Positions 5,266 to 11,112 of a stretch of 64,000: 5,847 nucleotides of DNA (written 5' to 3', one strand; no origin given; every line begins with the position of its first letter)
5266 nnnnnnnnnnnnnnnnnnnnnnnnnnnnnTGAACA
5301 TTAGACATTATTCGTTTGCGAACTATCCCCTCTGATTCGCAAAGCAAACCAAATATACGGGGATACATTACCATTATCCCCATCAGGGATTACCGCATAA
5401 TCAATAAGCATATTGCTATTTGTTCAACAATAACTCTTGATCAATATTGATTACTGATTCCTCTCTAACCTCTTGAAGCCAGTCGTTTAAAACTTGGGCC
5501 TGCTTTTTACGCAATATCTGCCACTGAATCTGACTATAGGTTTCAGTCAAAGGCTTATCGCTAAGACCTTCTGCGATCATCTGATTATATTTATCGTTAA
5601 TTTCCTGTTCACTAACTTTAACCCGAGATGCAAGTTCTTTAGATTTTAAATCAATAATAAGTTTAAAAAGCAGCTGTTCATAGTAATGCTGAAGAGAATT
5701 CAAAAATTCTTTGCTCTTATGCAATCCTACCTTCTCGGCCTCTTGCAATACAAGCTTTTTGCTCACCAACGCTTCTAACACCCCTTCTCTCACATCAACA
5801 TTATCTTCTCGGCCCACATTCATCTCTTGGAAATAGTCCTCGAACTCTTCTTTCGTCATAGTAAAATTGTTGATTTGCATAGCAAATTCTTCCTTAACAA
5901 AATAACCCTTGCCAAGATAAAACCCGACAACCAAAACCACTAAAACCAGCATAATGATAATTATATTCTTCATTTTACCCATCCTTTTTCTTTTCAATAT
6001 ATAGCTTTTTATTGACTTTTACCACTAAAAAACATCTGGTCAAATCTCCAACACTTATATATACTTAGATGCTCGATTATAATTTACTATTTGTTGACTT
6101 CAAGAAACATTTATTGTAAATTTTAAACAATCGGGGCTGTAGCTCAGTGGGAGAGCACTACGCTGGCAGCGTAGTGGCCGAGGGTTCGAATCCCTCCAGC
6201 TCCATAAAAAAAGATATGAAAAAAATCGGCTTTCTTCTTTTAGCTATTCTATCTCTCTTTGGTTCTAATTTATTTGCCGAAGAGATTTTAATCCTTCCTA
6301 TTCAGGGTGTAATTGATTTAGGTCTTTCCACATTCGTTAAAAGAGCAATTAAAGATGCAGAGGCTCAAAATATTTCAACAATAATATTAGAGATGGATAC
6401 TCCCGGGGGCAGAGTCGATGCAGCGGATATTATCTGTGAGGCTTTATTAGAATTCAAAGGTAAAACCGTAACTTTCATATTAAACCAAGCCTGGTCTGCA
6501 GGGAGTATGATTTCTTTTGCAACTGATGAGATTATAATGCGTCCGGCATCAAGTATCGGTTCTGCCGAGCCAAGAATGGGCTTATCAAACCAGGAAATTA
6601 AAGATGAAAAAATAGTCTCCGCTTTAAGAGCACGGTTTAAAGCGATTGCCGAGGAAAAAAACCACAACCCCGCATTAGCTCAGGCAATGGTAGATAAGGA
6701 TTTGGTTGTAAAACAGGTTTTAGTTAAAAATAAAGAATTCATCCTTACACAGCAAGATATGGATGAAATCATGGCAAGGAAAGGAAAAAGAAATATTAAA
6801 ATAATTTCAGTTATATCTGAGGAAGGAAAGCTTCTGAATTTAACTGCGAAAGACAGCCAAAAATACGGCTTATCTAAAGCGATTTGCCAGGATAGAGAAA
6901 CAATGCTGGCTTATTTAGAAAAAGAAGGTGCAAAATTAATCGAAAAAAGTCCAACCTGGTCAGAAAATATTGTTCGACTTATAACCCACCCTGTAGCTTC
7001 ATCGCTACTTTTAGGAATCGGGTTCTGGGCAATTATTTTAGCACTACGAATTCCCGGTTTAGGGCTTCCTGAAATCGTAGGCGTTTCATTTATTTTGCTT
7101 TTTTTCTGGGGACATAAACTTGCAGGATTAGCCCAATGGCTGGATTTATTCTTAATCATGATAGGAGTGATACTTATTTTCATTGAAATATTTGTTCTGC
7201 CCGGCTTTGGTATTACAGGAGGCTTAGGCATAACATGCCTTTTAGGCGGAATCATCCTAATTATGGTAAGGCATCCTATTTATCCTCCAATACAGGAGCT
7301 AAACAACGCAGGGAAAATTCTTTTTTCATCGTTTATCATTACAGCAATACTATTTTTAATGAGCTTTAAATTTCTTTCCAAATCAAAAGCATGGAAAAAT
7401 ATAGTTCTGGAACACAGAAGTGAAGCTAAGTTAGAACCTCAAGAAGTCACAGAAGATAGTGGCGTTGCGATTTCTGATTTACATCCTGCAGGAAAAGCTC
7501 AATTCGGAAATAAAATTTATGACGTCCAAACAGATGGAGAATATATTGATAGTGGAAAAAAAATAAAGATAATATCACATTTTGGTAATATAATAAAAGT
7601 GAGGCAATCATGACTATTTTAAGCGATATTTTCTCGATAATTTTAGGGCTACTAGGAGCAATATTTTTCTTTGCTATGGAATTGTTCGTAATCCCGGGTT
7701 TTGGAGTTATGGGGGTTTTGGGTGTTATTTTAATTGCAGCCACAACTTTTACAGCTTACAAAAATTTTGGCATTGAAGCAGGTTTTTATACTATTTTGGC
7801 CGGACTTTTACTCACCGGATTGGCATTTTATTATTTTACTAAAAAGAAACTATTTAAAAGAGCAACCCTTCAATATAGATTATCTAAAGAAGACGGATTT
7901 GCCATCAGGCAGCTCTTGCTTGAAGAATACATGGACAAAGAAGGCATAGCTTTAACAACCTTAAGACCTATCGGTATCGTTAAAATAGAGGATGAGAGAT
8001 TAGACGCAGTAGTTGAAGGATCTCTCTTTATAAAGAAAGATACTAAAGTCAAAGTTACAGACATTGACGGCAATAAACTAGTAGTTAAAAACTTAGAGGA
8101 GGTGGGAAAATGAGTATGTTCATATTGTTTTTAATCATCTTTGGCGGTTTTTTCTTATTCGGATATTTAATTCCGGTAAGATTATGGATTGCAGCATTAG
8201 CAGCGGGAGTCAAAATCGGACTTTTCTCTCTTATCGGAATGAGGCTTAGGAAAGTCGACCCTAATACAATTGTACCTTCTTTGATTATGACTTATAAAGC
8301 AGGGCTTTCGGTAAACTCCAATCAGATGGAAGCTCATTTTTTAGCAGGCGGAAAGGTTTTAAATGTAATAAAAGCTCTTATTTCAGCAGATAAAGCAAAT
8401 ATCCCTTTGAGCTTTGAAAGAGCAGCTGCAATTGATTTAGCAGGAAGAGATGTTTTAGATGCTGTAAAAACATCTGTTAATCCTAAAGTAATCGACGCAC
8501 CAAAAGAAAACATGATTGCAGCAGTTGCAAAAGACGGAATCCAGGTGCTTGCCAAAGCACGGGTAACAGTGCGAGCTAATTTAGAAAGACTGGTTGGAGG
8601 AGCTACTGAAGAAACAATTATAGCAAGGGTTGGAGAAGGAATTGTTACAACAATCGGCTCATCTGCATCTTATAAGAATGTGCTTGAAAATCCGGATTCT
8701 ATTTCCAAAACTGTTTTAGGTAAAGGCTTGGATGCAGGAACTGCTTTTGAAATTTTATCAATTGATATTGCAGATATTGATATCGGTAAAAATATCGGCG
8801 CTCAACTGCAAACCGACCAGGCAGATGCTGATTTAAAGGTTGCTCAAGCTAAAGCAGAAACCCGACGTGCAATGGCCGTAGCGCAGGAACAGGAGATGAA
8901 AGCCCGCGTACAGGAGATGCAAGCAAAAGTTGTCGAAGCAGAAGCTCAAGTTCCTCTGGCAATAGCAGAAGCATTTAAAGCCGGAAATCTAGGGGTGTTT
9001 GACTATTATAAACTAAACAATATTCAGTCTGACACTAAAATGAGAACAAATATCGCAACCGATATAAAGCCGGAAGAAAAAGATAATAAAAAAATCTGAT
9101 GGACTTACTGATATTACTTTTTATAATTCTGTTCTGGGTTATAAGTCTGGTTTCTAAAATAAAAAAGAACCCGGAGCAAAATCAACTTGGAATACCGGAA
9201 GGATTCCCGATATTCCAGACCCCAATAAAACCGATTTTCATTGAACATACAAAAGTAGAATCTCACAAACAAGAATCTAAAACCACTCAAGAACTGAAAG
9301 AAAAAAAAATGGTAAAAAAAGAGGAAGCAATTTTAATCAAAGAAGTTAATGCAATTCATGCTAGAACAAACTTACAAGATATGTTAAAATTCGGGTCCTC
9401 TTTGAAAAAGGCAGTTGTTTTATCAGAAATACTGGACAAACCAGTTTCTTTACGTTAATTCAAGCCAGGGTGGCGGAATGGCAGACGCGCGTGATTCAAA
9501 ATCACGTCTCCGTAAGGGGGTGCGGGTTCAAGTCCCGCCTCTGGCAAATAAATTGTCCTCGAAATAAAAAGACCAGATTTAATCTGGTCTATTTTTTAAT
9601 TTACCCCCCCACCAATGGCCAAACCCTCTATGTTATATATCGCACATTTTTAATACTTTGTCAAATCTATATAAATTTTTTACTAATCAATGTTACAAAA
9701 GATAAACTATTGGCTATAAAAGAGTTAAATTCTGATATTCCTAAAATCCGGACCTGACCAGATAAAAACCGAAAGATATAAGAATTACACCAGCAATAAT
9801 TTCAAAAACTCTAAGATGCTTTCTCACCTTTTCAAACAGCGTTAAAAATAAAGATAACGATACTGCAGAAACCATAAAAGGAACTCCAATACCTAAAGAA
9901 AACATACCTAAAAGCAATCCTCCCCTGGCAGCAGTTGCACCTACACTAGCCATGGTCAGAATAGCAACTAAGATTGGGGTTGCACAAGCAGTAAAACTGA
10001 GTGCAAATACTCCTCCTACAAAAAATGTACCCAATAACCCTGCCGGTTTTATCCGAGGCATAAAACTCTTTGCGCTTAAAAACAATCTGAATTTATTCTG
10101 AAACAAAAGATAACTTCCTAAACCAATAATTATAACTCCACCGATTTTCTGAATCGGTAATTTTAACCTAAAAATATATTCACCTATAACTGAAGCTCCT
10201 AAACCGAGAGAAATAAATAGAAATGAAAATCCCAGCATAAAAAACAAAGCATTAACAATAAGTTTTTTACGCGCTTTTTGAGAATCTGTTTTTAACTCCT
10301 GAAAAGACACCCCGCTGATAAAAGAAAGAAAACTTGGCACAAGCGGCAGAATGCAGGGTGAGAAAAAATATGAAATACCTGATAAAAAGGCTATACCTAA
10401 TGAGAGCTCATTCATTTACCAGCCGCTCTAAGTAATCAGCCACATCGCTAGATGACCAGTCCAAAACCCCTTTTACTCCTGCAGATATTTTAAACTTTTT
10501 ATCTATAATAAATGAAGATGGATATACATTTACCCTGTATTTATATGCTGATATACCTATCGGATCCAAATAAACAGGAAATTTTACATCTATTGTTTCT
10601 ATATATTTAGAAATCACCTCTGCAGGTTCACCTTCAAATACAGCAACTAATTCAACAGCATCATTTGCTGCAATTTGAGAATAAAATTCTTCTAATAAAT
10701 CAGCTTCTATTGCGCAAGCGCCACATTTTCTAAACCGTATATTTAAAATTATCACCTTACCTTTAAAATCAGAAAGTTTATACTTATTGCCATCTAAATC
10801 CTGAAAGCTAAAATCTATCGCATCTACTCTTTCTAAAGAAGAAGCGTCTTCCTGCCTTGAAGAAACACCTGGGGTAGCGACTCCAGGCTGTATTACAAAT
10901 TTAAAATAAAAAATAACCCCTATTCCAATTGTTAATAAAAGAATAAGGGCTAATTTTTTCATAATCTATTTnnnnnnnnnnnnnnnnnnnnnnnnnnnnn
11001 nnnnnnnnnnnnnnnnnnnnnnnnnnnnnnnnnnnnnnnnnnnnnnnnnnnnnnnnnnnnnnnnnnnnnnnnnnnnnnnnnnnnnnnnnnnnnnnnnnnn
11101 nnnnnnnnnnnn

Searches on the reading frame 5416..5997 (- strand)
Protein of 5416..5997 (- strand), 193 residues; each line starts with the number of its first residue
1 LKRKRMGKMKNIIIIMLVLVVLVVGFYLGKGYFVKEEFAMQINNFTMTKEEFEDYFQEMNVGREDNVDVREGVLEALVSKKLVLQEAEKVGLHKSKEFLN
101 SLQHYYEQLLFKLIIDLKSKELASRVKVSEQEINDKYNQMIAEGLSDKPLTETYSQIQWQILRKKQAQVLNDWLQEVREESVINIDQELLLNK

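Call 42: search_protein_families(library=pfam, proteins=[window:5416-5997:-], max_evalue=0.0001)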
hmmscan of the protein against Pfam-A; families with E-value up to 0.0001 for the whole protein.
window:5416-5997:- (193 aa): 2 families
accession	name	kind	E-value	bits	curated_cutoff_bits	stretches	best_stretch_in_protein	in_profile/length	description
PF13623.11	SurA_N_2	-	7.6e-08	32.8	28.5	1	12-102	13-118/145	SurA-like N-terminal domain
PF13624.11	SurA_N_3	-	1.2e-06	28.9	27.2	1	8-99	7-113/162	SurA-like N-terminal domain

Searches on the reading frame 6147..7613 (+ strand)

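Call 42: search_protein_families(library=pfam, proteins=[window:6147-7613:+], max_evalue=0.0001)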
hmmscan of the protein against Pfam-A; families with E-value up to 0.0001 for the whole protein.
window:6147-7613:+ (488 aa): 5 families
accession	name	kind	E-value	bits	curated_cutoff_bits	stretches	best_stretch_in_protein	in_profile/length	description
PF25145.1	NfeD1b_N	-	8.4e-42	143.3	40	1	47-204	2-158/189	NfeD1b, N-terminal domain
PF24961.1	NfeD_membrane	-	1.6e-23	83.4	26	1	285-407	3-118/119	NfeD integral membrane domain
PF01972.22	SDH_protease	-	1.6e-11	44.2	31.3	1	48-146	65-161/286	ClpP-like SDH-type serine proteinase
PF01957.25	NfeD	-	4.5e-08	33.6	29.1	1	438-486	8-56/57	NfeD-like C-terminal, partner-binding domain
PF00574.28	CLP_protease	-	2.6e-07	31.1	20.2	1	73-150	43-124/182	Clp protease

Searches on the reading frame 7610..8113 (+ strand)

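Call 42: search_protein_families(library=pfam, proteins=[window:7610-8113:+], max_evalue=0.0001)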
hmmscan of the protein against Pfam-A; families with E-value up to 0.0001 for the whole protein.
window:7610-8113:+ (167 aa): 2 families
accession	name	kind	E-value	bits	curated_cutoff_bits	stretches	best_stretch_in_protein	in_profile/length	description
PF01957.25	NfeD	-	1.4e-14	54.4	29.1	1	105-160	2-56/57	NfeD-like C-terminal, partner-binding domain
PF24961.1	NfeD_membrane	-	8.3e-06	26.3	26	1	6-77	48-118/119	NfeD integral membrane domain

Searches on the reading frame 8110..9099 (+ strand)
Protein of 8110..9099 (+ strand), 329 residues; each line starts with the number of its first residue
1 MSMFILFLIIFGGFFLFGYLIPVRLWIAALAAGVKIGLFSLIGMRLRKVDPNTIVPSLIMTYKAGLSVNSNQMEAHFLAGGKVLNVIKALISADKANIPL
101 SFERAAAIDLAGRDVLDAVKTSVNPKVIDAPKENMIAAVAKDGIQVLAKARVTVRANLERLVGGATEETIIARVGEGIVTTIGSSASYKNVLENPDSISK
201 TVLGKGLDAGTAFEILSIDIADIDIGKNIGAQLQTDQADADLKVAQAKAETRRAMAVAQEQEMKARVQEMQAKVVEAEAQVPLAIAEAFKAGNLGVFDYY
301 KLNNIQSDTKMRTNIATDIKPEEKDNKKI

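Call 42: search_protein_families(library=pfam, proteins=[window:8110-9099:+], max_evalue=0.0001)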
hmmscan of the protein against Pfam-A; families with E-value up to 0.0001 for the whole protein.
window:8110-9099:+ (329 aa): 1 family
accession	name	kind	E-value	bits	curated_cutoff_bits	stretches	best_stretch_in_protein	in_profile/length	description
PF12127.13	FloA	-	7.5e-158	525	34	1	5-317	3-312/314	Flotillin-like protein FloA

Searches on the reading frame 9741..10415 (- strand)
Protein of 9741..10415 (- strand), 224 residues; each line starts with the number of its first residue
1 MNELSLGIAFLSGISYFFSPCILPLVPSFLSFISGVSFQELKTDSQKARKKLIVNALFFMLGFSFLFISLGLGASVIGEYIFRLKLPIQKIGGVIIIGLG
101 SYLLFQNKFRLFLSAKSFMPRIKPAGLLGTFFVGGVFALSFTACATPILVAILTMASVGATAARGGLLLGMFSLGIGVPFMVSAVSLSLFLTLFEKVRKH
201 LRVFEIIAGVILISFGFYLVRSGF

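Call 42: search_protein_families(library=pfam, proteins=[window:9741-10415:-], max_evalue=0.0001)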
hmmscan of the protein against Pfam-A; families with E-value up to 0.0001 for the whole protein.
window:9741-10415:- (224 aa): 1 family
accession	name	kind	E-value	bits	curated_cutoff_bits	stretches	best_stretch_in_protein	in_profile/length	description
PF02683.22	DsbD_TM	-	6.5e-15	55.5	27.1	1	6-220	5-215/219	Cytochrome C biogenesis protein transmembrane domain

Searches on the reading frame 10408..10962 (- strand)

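Call 43: search_protein_families(library=pfam, proteins=[window:10408-10962:-], max_evalue=0.0001)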
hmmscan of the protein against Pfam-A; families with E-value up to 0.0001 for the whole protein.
window:10408-10962:- (184 aa): 3 families
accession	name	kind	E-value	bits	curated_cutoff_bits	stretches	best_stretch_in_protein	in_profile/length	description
PF00578.27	AhpC-TSA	-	3.8e-17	62.8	26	1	47-160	4-122/124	AhpC/TSA family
PF08534.16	Redoxin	-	1.8e-12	47.7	26.6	1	50-175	8-142/148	Redoxin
PF13905.12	Thioredoxin_8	-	3.2e-08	34.2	27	1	68-158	1-93/94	Thioredoxin-like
